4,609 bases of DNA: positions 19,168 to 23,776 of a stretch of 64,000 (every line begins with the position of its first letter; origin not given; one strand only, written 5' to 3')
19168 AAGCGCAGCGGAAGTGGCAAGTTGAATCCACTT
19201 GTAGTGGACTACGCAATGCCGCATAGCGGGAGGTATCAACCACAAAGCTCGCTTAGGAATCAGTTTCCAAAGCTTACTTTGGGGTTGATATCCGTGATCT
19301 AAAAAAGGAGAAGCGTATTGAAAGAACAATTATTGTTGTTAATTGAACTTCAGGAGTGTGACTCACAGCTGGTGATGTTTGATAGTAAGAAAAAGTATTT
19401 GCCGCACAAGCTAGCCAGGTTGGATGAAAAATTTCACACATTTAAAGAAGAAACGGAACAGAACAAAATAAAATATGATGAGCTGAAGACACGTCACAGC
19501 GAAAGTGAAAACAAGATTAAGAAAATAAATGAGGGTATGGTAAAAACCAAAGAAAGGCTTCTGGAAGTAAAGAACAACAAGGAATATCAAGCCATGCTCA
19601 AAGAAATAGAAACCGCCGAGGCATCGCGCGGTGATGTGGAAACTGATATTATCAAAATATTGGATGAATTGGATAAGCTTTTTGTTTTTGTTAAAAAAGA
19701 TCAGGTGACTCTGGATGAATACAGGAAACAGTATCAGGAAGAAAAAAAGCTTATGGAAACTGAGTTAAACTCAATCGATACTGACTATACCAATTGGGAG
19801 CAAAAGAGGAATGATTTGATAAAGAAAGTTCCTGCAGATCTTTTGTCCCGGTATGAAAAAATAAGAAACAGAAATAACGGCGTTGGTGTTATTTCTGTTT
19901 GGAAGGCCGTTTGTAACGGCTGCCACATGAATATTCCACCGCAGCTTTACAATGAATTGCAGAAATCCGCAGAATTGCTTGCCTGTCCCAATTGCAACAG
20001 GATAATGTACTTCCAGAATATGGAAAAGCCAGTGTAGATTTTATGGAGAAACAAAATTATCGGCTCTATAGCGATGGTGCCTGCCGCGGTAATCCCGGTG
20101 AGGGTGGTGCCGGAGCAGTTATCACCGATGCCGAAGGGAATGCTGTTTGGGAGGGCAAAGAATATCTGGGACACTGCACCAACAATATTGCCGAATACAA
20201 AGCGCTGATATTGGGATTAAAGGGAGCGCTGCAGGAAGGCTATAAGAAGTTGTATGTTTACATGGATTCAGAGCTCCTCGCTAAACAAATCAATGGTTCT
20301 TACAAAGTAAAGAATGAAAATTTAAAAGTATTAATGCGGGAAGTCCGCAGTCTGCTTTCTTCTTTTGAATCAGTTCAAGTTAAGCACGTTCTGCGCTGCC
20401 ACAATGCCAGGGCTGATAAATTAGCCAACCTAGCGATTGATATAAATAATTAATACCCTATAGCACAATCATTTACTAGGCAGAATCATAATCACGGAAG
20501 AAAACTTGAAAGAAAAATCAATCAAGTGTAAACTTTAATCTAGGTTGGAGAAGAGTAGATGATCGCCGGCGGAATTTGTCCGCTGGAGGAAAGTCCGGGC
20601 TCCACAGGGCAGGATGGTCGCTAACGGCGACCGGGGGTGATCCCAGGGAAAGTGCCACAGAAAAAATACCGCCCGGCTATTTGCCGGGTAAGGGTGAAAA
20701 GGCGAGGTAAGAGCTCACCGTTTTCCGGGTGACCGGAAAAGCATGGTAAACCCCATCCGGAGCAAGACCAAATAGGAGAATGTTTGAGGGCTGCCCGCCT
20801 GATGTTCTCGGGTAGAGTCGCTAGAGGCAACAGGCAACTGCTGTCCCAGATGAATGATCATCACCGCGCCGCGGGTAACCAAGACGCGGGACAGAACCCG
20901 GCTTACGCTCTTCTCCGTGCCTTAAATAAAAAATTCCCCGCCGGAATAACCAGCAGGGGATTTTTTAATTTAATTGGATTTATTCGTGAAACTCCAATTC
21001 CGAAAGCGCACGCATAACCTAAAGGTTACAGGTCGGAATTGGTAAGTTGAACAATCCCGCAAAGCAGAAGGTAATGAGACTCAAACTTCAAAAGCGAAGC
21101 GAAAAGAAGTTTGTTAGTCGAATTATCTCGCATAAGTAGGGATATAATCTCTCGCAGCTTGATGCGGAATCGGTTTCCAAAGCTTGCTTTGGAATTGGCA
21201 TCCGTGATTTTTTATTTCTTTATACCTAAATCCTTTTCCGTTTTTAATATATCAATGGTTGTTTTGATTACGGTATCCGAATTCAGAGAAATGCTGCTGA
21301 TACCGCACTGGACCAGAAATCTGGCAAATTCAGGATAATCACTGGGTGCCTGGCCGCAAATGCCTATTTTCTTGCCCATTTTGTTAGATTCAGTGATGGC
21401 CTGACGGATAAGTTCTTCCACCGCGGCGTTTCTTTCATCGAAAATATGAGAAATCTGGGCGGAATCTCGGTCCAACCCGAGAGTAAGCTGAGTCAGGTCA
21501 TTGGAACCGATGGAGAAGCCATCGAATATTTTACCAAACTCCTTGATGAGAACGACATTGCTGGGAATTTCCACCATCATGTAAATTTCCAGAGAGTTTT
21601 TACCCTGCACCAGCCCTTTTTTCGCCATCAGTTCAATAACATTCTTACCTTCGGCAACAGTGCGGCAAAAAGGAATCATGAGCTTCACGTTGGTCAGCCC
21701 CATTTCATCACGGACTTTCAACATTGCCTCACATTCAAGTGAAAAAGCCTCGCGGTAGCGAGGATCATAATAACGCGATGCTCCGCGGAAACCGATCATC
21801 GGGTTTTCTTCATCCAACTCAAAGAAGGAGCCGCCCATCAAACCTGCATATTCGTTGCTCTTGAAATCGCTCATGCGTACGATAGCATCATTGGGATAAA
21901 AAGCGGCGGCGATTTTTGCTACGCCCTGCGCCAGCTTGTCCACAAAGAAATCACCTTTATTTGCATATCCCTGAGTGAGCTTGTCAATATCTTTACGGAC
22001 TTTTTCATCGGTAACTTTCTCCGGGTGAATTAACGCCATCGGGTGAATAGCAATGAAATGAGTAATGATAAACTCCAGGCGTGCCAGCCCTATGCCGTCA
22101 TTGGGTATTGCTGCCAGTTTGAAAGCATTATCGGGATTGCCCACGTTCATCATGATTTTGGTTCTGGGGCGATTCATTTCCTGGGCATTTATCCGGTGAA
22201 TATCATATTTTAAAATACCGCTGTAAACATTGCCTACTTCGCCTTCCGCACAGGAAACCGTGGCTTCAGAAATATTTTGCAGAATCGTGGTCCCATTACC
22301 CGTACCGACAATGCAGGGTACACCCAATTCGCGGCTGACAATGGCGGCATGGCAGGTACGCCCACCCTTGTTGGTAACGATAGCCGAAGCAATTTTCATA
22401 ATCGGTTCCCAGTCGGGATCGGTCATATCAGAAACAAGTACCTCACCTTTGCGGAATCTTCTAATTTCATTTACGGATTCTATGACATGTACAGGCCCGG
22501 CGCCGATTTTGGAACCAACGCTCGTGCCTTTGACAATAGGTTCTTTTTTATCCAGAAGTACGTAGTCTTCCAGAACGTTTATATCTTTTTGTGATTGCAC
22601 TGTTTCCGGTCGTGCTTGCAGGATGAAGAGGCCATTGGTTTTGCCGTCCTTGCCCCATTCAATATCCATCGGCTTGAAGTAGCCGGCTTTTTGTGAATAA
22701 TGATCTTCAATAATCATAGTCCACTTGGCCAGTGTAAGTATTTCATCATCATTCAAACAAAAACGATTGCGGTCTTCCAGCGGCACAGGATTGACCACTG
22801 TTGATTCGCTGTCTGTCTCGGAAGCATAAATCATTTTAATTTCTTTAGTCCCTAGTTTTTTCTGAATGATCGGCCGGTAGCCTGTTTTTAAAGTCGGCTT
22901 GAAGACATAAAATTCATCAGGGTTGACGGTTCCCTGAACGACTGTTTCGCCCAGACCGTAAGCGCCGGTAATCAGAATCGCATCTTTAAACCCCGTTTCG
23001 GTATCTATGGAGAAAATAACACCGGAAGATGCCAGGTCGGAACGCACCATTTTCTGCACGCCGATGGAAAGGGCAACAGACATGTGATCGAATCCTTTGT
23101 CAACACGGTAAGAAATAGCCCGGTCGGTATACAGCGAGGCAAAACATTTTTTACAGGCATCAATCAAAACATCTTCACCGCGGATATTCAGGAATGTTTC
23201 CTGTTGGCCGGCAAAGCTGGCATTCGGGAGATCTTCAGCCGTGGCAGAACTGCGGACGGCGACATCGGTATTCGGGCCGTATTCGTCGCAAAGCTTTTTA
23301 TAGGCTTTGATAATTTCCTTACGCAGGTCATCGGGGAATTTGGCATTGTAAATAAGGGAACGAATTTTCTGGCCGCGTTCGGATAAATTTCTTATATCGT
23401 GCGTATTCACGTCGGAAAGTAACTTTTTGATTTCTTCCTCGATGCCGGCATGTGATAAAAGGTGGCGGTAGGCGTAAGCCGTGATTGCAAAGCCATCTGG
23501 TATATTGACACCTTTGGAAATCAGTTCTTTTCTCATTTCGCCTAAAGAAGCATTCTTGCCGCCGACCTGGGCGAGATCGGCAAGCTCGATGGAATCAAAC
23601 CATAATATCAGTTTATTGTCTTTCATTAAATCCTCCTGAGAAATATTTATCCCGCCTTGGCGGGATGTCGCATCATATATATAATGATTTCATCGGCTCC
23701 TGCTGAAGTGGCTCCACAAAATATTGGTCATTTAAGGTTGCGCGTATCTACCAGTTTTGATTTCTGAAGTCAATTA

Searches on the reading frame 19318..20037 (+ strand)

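Call 18: search_protein_families(library=pfam, proteins=[window:19318-20037:+])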
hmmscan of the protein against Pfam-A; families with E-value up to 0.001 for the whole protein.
window:19318-20037:+ (239 aa): 2 families
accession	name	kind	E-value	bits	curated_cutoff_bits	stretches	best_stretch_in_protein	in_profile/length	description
PF24481.2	CT398_CC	-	4.4e-15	56.4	27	1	11-186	1-179/180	CT398-like coiled coil hairpin domain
PF02591.20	Zn_ribbon_9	-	1.1e-14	54.6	29.1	1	198-230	1-33/33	C4-type zinc ribbon domain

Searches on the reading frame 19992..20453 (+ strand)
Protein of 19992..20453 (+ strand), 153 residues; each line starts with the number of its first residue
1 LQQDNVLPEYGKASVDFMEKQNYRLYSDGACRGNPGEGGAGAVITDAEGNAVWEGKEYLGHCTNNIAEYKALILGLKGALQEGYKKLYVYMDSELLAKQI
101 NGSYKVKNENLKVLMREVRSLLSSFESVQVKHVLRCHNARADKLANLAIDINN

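Call 79: search_protein_families(library=pfam, max_evalue=0.00001, proteins=[window:19992-20453:+])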
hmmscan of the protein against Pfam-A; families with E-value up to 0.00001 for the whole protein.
window:19992-20453:+ (153 aa): 2 families
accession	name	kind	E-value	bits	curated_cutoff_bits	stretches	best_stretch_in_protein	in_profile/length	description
PF13456.12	RVT_3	-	3.6e-31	108.1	21.6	1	27-148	2-123/123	Reverse transcriptase-like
PF00075.30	RNase_H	-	3.3e-14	53.7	25.8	1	22-148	3-139/141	RNase H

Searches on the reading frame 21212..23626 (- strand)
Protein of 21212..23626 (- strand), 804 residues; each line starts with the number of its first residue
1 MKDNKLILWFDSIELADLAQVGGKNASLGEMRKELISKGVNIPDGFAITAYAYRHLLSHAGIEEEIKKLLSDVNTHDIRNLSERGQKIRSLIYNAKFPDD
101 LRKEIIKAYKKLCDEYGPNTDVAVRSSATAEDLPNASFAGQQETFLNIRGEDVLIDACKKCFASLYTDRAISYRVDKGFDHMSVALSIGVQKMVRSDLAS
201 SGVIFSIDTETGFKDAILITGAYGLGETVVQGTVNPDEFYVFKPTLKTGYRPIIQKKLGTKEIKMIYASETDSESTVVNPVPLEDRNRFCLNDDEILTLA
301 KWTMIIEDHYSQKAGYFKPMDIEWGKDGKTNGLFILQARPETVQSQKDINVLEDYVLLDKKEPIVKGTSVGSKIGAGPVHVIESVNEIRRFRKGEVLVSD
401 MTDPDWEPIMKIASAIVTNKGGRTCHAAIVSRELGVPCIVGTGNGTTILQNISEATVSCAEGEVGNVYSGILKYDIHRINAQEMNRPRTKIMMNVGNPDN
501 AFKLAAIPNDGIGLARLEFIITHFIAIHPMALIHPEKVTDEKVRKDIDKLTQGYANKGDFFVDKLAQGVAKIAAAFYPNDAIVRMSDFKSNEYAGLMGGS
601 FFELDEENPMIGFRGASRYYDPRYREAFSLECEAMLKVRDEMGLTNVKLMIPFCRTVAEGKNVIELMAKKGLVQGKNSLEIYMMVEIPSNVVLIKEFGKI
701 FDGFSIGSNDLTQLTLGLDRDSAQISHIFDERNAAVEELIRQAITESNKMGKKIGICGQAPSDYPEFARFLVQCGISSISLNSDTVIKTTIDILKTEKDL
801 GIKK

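Call 18: search_protein_families(library=pfam, proteins=[window:21212-23626:-])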
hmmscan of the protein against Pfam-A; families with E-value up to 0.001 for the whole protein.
window:21212-23626:- (804 aa): 3 families
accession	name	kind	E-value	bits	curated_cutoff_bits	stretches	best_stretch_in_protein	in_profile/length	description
PF01326.24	PPDK_N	-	9.3e-123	410.1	27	1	20-348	3-316/328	Pyruvate phosphate dikinase, AMP/ATP-binding domain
PF02896.24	PEP-utilizers_C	-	1.9e-59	201.7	22.8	1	480-795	11-290/293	PEP-utilising enzyme, PEP-binding domain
PF00391.29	PEP-utilizers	-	1.9e-23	82.2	23.1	1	391-462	1-72/72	PEP-utilising enzyme, mobile domain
